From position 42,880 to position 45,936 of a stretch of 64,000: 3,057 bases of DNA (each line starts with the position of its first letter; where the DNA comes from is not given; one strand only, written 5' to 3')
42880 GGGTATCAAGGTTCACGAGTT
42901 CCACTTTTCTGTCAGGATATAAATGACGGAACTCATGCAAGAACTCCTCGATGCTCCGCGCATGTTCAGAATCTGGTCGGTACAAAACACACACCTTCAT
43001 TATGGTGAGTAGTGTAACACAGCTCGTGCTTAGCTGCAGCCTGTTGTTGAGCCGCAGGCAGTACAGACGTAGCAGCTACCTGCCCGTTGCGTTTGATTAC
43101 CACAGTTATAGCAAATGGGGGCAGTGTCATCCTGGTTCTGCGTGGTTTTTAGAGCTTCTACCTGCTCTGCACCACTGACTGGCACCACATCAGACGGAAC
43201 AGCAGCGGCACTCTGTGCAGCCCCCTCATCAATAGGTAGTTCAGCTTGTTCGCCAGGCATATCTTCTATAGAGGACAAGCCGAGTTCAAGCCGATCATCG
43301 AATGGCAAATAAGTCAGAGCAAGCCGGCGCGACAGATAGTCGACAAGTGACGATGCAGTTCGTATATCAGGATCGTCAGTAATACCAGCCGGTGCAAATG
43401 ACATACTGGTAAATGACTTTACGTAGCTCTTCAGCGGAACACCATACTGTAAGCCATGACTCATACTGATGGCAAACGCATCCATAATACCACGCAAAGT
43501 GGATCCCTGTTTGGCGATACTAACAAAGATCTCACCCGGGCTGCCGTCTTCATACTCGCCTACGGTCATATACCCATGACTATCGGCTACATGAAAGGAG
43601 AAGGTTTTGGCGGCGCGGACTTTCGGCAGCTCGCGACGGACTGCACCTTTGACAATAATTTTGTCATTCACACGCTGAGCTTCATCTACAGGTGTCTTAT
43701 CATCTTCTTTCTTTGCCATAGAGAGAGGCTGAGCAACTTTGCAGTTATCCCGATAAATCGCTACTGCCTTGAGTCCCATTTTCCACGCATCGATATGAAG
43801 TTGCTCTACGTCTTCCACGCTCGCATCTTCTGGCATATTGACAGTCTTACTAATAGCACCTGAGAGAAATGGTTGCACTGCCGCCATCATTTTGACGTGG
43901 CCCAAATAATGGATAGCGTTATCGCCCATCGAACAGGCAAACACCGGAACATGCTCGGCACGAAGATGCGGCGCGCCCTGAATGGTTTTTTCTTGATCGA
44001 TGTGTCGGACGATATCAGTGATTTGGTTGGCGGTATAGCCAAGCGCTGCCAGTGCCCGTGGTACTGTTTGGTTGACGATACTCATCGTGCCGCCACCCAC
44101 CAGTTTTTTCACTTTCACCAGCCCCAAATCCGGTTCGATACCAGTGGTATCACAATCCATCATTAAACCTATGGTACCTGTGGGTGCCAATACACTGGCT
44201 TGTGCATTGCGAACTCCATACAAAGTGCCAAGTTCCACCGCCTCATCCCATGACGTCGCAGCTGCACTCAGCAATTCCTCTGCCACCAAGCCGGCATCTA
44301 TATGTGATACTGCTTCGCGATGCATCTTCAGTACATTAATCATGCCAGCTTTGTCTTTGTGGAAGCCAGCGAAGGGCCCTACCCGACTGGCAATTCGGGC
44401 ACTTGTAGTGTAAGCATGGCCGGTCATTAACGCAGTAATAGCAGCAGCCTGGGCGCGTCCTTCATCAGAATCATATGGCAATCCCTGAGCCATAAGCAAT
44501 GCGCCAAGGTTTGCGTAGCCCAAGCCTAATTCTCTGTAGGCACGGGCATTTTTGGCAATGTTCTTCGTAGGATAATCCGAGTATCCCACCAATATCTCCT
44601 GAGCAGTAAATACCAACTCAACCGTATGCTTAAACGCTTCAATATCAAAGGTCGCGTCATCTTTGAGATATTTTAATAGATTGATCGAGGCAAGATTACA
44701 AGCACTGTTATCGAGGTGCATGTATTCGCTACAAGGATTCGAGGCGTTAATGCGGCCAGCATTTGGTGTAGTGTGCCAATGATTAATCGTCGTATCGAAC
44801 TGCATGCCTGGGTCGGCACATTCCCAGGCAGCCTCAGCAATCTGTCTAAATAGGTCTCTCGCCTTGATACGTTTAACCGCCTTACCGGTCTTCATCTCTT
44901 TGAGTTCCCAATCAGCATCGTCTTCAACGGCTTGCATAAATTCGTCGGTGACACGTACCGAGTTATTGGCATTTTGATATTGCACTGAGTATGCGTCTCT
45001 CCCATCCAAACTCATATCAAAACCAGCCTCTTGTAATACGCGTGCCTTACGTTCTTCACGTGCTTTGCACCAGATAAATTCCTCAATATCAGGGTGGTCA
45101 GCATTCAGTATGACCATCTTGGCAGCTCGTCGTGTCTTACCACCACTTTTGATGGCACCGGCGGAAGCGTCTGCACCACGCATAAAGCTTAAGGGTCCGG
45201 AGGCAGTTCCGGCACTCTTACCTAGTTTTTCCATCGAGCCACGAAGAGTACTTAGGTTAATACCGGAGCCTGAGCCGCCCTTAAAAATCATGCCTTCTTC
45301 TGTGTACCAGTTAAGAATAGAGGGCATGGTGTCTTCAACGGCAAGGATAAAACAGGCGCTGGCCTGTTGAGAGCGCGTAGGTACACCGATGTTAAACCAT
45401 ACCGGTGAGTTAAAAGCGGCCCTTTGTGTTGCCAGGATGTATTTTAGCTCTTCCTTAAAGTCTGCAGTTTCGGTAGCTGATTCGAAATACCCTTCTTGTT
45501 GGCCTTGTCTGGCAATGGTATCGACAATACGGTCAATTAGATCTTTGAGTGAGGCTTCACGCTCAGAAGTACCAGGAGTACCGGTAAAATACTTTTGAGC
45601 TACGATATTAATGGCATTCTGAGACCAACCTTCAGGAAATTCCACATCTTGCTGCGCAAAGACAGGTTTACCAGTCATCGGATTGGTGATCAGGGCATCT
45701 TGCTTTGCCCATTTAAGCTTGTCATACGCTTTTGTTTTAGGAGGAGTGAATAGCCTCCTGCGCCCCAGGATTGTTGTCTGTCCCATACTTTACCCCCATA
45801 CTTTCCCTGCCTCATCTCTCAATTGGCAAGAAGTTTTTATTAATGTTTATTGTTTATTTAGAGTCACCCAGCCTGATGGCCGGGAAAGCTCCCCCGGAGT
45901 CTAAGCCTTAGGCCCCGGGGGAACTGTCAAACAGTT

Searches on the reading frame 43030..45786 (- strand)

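Call 5: search_protein_families(library=ncbifam, proteins=[window:43030-45786:-])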
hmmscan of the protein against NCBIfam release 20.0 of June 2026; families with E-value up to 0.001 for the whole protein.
window:43030-45786:- (918 aa): 21 families
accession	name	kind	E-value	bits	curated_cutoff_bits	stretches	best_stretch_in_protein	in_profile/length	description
NF005122.0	PRK06556.1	equivalog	0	1373.7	859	1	10-918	27-960/960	vitamin B12-dependent ribonucleotide reductase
NF005736.0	PRK07562.1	equivalog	4.7e-260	865.8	1737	5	256-595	380-735/1222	vitamin B12-dependent ribonucleotide reductase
TIGR02504.1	NrdJ_Z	equivalog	4.7e-181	603.4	399.95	1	76-688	18-606/606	adenosylcobalamin-dependent ribonucleoside-diphosphate reductase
NF006417.0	PRK08665.1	equivalog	1.5e-129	433.5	961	2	269-914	197-756/759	vitamin B12-dependent ribonucleotide reductase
NF005010.0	PRK06406.1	subfamily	1.1e-88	298.4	1125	2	106-477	215-560/771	vitamin B12-dependent ribonucleotide reductase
TIGR02506.1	NrdE_NrdA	equivalog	5.7e-74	249.7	341.05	1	105-674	44-609/616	ribonucleoside-diphosphate reductase subunit alpha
NF006207.0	PRK08332.1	equivalog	3.9e-64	216.6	2400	2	353-711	1243-1588/1684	vitamin B12-dependent ribonucleotide reductase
NF006577.0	PRK09102.1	equivalog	1.9e-49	168.5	620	2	104-473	55-411/604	ribonucleoside-diphosphate reductase subunit alpha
NF005401.0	PRK06948.1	subfamily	2.1e-45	155.5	906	1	212-691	161-593/604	ribonucleotide reductase-like protein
NF005991.0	PRK08115.1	equivalog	1.2e-42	145.9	854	2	302-722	428-808/858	vitamin B12-dependent ribonucleotide reductase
NF005101.0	PRK06539.1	equivalog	1.6e-40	138.9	988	2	302-675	391-755/822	ribonucleoside-diphosphate reductase subunit alpha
NF005544.0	PRK07207.1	equivalog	2.4e-35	121.6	965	1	126-681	357-911/965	ribonucleoside-diphosphate reductase subunit alpha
NF009029.0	PRK12365.1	equivalog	1.2e-30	106.3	1350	1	116-599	430-918/1046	ribonucleoside-diphosphate reductase subunit alpha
TIGR04170.1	RNR_1b_NrdE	exception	8.4e-30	103.6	750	1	116-552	136-588/698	class 1b ribonucleoside-diphosphate reductase subunit alpha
NF006279.0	PRK08447.1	equivalog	3.8e-23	81.8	1082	2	137-356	208-430/789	ribonucleoside-diphosphate reductase subunit alpha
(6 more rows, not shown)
